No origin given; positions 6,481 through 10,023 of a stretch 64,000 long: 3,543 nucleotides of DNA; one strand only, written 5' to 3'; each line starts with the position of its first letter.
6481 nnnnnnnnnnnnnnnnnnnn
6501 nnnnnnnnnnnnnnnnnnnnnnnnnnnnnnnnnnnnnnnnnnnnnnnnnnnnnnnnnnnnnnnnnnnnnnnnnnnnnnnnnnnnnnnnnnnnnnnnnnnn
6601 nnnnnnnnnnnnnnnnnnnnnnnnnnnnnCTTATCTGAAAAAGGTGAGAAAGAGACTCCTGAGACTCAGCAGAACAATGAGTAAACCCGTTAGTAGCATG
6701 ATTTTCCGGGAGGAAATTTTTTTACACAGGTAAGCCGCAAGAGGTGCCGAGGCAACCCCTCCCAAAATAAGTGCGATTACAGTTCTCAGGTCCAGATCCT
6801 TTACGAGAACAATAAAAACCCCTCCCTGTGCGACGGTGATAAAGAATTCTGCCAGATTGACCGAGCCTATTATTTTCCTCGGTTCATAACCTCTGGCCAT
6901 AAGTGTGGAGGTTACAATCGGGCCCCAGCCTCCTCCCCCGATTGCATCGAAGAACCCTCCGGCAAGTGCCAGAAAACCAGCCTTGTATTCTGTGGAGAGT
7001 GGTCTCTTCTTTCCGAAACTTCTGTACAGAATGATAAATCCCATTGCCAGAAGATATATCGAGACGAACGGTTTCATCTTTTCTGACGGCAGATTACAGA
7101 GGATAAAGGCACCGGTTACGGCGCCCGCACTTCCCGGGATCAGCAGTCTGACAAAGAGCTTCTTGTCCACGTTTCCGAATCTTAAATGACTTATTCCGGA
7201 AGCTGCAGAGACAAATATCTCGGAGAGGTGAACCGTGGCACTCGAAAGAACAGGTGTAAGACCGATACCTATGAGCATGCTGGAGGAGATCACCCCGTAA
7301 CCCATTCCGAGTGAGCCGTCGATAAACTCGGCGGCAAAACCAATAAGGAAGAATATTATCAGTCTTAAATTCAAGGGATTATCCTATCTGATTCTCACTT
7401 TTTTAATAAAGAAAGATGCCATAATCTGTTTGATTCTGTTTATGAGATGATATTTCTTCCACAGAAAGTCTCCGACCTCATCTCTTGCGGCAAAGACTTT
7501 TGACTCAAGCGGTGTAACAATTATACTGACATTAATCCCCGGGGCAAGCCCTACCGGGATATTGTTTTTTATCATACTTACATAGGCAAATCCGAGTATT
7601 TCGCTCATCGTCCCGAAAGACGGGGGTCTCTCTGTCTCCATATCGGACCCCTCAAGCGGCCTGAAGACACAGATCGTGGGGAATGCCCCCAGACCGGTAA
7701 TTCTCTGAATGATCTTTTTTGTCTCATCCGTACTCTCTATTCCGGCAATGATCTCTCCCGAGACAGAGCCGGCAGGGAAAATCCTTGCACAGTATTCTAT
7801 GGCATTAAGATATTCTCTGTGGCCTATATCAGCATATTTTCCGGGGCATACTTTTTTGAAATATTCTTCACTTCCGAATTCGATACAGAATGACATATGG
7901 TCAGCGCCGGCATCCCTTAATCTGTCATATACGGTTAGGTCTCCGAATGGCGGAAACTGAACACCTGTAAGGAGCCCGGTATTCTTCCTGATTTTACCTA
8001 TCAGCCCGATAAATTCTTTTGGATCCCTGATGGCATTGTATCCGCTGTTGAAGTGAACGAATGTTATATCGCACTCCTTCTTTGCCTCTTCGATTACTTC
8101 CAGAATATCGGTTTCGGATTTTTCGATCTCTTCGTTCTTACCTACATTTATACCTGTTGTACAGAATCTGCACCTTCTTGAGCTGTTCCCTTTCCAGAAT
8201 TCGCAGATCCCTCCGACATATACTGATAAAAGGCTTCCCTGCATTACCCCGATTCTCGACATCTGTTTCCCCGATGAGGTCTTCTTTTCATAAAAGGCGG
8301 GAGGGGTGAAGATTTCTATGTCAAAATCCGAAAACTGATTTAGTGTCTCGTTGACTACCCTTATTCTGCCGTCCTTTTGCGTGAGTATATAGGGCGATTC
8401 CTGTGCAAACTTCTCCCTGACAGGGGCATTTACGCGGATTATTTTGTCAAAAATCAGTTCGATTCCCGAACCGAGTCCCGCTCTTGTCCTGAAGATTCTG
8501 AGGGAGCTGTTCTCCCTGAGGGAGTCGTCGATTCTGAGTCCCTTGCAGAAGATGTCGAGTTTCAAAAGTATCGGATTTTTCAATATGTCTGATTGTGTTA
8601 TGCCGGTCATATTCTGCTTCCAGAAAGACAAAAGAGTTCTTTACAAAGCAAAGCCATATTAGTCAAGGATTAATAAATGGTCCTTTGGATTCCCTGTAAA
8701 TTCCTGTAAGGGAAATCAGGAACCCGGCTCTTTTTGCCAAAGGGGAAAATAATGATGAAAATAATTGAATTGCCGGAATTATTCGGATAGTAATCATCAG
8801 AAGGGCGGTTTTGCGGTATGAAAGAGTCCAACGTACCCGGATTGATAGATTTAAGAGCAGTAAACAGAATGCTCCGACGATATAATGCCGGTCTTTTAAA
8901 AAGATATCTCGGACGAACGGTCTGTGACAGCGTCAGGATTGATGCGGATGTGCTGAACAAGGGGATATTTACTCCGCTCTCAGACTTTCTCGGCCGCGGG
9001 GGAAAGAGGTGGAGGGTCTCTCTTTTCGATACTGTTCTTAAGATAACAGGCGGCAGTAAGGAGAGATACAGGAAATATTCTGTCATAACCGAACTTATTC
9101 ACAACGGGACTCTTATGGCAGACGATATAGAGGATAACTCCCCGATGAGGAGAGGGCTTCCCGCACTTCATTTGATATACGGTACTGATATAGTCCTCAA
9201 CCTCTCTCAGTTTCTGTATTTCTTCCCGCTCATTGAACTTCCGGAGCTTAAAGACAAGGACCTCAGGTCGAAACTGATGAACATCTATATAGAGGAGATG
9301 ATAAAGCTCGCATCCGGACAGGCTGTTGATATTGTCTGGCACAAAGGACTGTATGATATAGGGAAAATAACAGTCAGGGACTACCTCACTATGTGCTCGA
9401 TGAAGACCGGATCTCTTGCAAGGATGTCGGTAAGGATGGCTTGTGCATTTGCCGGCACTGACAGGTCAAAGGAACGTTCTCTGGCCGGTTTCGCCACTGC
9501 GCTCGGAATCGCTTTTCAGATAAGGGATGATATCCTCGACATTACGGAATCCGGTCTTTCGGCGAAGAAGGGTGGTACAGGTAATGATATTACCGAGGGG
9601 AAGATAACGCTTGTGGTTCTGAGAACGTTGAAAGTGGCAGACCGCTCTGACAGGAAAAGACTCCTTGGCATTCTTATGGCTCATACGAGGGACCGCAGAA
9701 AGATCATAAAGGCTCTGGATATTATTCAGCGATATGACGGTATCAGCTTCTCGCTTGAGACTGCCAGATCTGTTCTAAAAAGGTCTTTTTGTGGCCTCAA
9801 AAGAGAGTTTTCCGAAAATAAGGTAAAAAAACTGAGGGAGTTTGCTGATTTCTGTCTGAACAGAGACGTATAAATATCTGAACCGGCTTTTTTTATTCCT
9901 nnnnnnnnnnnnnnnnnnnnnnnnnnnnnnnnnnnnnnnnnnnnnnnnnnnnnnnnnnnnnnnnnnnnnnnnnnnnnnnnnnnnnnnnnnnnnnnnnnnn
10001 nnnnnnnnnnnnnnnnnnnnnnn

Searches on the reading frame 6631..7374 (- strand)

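Call 7: search_protein_families(library=pfam, proteins=[window:6631-7374:-], max_evalue=0.01)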
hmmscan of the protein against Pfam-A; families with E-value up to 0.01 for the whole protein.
window:6631-7374:- (247 aa): 1 family
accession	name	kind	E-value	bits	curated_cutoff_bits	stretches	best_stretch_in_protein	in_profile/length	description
PF01925.25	TauE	-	5.7e-40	137.9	32.6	1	8-239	1-236/237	Sulfite exporter TauE/SafE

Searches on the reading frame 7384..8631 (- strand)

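Call 7: search_protein_families(library=pfam, proteins=[window:7384-8631:-], max_evalue=0.01)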
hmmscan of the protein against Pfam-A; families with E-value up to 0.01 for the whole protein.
window:7384-8631:- (415 aa): 1 family
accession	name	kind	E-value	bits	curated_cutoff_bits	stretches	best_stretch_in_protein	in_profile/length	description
PF04055.27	Radical_SAM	-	2.3e-10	41.4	29.5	1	152-310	9-165/166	Radical SAM superfamily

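Call 35: search_protein_families(library=ncbifam, proteins=[window:7384-8631:-], max_evalue=0.01)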
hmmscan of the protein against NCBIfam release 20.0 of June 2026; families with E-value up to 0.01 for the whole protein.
window:7384-8631:- (415 aa): 4 families
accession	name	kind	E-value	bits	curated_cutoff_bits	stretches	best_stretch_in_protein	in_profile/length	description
NF045502.1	variant_rSAM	domain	1.2e-48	166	125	1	18-344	2-346/357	radical SAM protein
TIGR04043.1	rSAM_MSMEG_0568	hypoth_equivalog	1.2e-28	100.1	303.7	1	49-346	22-320/354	MSMEG_0568 family radical SAM protein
NF053743.1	LipS2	equivalog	2.9e-07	30.2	270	1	206-341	91-220/292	LipS2 family lipoyl synthase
NF006308.0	PRK08508.1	equivalog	0.00025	20.4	377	1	137-313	4-177/279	biotin synthase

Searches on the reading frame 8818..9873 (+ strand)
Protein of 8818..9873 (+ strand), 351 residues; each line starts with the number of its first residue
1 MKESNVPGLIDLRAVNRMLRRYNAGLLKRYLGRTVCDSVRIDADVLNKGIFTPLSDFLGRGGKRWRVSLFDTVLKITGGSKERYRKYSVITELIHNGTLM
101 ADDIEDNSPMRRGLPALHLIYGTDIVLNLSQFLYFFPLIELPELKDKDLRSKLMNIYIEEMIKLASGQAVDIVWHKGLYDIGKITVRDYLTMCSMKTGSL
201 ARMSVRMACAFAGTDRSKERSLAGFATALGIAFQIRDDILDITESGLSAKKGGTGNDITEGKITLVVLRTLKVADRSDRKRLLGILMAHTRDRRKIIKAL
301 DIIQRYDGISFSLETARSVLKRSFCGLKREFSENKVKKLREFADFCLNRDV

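Call 7: search_protein_families(library=pfam, proteins=[window:8818-9873:+], max_evalue=0.01)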
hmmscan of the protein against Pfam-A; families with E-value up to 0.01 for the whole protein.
window:8818-9873:+ (351 aa): 1 family
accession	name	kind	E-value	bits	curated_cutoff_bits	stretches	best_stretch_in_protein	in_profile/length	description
PF00348.22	polyprenyl_synt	-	3.2e-54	184.2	27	1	52-302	6-250/251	Polyprenyl synthetase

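Call 9: search_protein_families(library=ncbifam, proteins=[window:8818-9873:+], max_evalue=0.001)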
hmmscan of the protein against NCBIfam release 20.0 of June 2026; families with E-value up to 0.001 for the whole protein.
window:8818-9873:+ (351 aa): 16 families
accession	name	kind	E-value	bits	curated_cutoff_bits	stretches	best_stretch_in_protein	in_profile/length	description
NF040698.1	IdsA_Meth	equivalog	2.2e-45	155.3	468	1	60-350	40-327/328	short chain isoprenyl diphosphate synthase IdsA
NF041003.1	GGPP_syn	equivalog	4.9e-38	131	500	1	58-349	36-324/326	geranylgeranyl diphosphate synthase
NF041169.1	f2_encap_cargo4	exception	5.8e-36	124.4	450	1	59-350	47-333/334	family 2 encapsulin nanocompartment cargo protein polyprenyl transferase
TIGR02749.1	prenyl_cyano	equivalog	2e-29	102.7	383.2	1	60-349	42-320/322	solanesyl diphosphate synthase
TIGR02748.1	GerC3_HepT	equivalog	2e-25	89.6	456.55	1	56-349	37-317/319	heptaprenyl diphosphate synthase component II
NF045485.1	FPPsyn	subfamily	8.4e-25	87.5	275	1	59-279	34-256/288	farnesyl diphosphate synthase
NF042417.1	NPPPS_Mycobact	equivalog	7.3e-23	81.1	600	1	58-319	52-303/335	nonaprenyl/(2E,6E)-farnesyl/geranylgeranyl diphosphat synthase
NF040789.2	gerfarn_diphsyn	equivalog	2.4e-21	76.3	560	1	89-350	89-344/345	geranylfarnesyl diphosphate synthase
NF045549.1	GGPPsyn_IdsB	equivalog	6.1e-21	74.8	475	1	59-321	62-319/346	geranylgeranyl diphosphate synthase IdsB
NF045628.1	HxpDPsynlarge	equivalog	1e-19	70.7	500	1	56-339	29-299/311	hexaprenyl-diphosphate synthase large subunit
NF008140.0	PRK10888.1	equivalog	1.7e-19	70.3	412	1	59-311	41-283/323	octaprenyl diphosphate synthase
NF045685.1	GGPPSynCrtE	equivalog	7.5e-18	64.6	460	1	59-275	39-257/293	geranylgeranyl diphosphate synthase CrtE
NF007877.0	PRK10581.1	equivalog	1.2e-16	60.8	321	1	61-277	43-262/299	(2E,6E)-farnesyl diphosphate synthase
NF042416.1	GFPPS_Mycobact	equivalog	1.6e-15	57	600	2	151-279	151-275/350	bifunctional (2E,6E)-farnesyl/geranyl diphosphate synthase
NF040936.1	hexpp_archaea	equivalog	2.3e-14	53.4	400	1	54-248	33-211/275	hexaprenyl pyrophosphate synthase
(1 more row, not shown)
